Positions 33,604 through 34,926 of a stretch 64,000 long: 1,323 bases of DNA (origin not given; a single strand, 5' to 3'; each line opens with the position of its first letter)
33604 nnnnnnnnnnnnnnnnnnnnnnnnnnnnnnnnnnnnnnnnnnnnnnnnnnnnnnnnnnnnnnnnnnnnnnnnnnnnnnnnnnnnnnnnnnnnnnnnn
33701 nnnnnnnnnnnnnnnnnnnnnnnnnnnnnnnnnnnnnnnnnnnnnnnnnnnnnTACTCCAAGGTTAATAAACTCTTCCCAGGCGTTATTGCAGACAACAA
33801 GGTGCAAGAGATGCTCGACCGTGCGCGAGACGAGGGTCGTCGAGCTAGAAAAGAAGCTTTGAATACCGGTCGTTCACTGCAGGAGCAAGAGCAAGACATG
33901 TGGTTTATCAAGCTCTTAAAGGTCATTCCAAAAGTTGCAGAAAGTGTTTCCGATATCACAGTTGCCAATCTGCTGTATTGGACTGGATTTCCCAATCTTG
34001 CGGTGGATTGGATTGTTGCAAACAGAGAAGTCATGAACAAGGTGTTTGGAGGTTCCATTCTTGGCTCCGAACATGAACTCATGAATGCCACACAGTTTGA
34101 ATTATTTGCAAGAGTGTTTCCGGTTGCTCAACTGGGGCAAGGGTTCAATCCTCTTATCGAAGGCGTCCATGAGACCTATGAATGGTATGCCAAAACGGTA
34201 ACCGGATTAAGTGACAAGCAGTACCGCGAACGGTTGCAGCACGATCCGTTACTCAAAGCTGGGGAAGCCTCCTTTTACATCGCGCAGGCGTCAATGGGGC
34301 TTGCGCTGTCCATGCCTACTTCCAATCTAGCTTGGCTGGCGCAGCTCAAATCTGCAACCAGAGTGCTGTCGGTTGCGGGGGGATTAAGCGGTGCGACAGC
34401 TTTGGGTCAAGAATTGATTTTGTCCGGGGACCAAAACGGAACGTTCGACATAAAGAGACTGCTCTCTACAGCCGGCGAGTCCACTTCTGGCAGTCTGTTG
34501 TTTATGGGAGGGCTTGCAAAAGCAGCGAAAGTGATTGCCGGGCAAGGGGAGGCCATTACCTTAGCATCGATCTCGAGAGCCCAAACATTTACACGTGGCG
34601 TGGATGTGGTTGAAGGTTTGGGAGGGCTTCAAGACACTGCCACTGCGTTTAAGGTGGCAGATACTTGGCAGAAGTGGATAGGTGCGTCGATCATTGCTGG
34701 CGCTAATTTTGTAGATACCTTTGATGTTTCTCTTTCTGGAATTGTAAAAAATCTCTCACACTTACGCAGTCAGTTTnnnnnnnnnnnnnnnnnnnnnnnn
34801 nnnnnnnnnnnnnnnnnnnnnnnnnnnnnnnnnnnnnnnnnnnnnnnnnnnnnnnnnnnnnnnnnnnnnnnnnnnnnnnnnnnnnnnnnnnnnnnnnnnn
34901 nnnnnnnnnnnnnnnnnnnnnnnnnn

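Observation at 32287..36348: Giant signal-anchored protein ending in a radical-SAM-like domain: an architecture I cannot place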

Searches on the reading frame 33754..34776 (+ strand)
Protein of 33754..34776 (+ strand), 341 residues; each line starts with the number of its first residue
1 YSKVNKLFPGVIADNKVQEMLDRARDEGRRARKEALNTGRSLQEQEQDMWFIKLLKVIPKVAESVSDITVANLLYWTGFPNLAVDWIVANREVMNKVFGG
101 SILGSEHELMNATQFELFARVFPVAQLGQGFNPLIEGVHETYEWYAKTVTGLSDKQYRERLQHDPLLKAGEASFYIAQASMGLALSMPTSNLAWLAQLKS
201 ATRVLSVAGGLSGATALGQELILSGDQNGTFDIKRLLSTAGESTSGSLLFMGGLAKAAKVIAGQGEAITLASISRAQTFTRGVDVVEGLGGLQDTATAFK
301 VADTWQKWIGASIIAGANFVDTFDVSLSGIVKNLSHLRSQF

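Call 50: find_homologous_proteins(query=A3, max_evalue=0.00001)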
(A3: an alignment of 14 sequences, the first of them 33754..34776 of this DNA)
Query A3 (14 sequences): 8000 candidates shared short words with the query, none scored E <= 0.00001.

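Call 51: search_solved_structures(query=A3, max_evalue=5)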
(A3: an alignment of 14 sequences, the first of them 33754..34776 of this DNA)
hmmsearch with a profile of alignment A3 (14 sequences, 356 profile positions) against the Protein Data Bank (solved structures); distinct sequences matched with E-value up to 5: 0.

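Call 60: predict_structure(alignment_id=A3)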
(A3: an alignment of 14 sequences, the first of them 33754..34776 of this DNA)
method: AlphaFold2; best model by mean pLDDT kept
length: 341 residues; sequences in the alignment: 14
mean_pLDDT: 74.4   pTM: 0.60
mean pLDDT of the five models: 74.4, 74.2, 71.7, 66.5, 61.4
residues with pLDDT >= 90: 7; 70-90: 246; 50-70: 61; < 50: 27
segments of 3 or more residues with pLDDT < 50: 38-46, 325-341
pLDDT, mean of each block of 10 residues (from residue 1): 71 73 77 58 53 81 87 88 89 86 82 72 74 78 87 84 83 83 71 66 76 83 78 80 79 74 58 68 67 71 81 80 52 45 37
secondary structure, 60 per line:
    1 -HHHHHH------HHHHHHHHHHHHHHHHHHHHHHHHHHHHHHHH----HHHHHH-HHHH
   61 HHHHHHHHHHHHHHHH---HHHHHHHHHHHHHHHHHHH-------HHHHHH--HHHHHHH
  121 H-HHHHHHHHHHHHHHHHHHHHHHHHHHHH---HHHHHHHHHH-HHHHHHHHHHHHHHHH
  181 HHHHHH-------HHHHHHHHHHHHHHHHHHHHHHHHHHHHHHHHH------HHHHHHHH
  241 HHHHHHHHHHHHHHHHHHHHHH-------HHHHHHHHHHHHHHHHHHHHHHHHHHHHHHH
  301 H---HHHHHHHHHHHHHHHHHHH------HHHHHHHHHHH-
elements in order: H2-7 H14-45 H50-55 H57-76 H80-98 H106-111 H114-121 H123-150 H154-163 H165-186 H194-226 H233-262 H270-301 H305-323 H330-340

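Call 63: fold_search(model_id=the predicted structure, library=pdb)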
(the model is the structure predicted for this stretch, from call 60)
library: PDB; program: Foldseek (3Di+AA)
matches with E <= 10: 362; with E <= 0.001: 0
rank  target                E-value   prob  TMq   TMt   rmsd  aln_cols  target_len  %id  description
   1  7ate_C                5.0e-01  0.33  0.17  0.21  12.4       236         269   16  Cytochrome c oxidase structure in P-state (released 2021-12-01)
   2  9o48_A                6.5e-01  0.12  0.15  0.15  33.3       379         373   10  Cryo-EM structure of the human SK2-4 chimera/calmodulin channel complex in the Ca2+ bound state (released 2025-07-09)
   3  7dl9_A                7.1e-01  0.15  0.17  0.15  23.4       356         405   12  Crystal structure of nucleoside transporter NupG (released 2021-04-07)
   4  9j02                  7.4e-01  0.12  0.16  0.12  23.9       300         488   13  cryo-EM structure of apo hOAT1 (released 2025-08-13)
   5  7q0m                  7.8e-01  0.21  0.19  0.14  20.1       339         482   11  Crystal structure of the peptide transporter YePEPT-K314A in complex with LZNV at 2.66 A (released 2022-03-09)
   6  9mfl_A                7.8e-01  0.18  0.21  0.21  18.9       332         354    8  Structure of zebrafish OTOP1 in nanodisc in the presence of inhibitor C11 (released 2025-11-05)
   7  9tbd_A                9.3e-01  0.21  0.20  0.23  15.8       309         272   12  Cryo-EM structure of the light-driven sodium pump ErNaR in the pentameric form (released 2025-12-17)
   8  7wsm_A                9.7e-01  0.10  0.15  0.12  24.7       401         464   10  Cryo-EM structure of human glucose transporter GLUT4 bound to cytochalasin B in lipid nanodiscs (released 2022-05-18)
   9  7e1v_G                1.1e+00  0.28  0.18  0.29  11.6       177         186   16  Cryo-EM structure of apo hybrid respiratory supercomplex consisting of Mycobacterium tuberculosis complexIII and Mycob (released 2021-10-13)
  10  9giu                  1.1e+00  0.23  0.18  0.14  10.5       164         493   15  Cryo-EM structure of human SLC45A4 in detergent (released 2025-07-30)
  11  9d7x                  1.1e+00  0.11  0.16  0.09  21.5       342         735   12  The spm-bound structure (released 2025-06-25)
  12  8bvt_A                1.1e+00  0.10  0.15  0.11  22.9       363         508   13  Cryo-EM structure of rat SLC22A6 bound to probenecid (released 2023-07-19)
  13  6grj_E                1.1e+00  0.04  0.10  0.10  37.6       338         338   13  Structure of the AhlB pore of the tripartite alpha-pore forming toxin, AHL, from Aeromonas hydrophila. (released 2019-07-03)
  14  8hcr_G                1.1e+00  0.28  0.18  0.27  11.5       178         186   14  Cryo-EM structure of the Mycobacterium tuberculosis cytochrome bcc:aa3 supercomplex and a novel inhibitor targeting su (released 2023-05-03)
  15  7dla                  1.1e+00  0.12  0.18  0.16  22.5       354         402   11  Crystal structure of nucleoside transporter NupG (D323A mutant) (released 2021-04-07)
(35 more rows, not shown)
